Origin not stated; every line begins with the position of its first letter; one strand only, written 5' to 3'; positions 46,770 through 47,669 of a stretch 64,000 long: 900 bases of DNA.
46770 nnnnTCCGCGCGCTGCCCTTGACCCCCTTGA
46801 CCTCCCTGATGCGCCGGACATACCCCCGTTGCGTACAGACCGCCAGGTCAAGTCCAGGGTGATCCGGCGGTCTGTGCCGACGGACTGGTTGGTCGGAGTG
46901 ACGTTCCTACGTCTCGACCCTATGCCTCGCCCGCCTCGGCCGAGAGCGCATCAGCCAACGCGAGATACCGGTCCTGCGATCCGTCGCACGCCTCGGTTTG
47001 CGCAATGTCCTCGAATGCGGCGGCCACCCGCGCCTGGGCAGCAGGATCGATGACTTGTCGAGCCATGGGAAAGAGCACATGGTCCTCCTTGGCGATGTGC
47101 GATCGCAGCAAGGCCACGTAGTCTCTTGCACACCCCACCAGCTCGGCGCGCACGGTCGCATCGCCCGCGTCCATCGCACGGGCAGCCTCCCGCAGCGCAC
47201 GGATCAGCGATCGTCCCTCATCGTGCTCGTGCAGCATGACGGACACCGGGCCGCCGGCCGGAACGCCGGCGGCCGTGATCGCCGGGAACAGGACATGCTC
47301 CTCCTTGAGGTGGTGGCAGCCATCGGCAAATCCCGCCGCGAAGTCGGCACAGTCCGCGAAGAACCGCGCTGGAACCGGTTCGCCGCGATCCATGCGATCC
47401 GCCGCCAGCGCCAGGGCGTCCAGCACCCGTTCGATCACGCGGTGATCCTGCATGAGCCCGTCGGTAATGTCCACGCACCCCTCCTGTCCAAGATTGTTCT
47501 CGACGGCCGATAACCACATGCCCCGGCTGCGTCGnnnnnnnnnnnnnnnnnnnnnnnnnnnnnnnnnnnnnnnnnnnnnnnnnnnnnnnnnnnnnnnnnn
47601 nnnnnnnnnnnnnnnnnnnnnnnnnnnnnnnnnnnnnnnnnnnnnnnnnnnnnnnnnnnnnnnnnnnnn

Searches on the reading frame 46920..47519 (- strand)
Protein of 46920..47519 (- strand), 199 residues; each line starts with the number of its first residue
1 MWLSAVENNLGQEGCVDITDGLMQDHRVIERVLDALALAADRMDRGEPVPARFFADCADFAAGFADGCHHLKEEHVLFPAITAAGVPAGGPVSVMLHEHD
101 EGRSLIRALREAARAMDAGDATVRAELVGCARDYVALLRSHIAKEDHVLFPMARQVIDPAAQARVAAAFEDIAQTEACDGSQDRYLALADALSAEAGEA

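Call 6: search_protein_families(library=pfam, proteins=[window:46920-47519:-])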
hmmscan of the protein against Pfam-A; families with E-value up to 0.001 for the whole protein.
window:46920-47519:- (199 aa): 1 family
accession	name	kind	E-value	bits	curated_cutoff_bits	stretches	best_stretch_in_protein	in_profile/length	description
PF01814.28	Hemerythrin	-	6.8e-25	88.4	25.3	1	18-153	2-127/127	Hemerythrin HHE cation binding domain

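Call 7: search_protein_families(library=ncbifam, proteins=[window:46920-47519:-])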
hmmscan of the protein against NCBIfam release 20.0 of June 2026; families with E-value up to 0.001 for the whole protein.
window:46920-47519:- (199 aa): 4 families
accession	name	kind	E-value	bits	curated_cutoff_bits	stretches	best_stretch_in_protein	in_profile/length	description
NF041614.1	FeSrepair_DnrN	equivalog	1.7e-12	47.9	300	1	52-150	48-151/157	iron-sulfur cluster repair protein DnrN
NF008221.0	PRK10992.1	equivalog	7.2e-10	38.7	254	1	69-114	129-175/220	iron-sulfur cluster repair protein YtfE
TIGR03652.1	FeS_repair_RIC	equivalog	3.5e-08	33.5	204.7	0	69-116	125-177/216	iron-sulfur cluster repair di-iron protein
NF053874.1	persist_PA2171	equivalog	2.3e-05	24.2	190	1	69-171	46-142/157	PA2171 family ribosome-binding persister protein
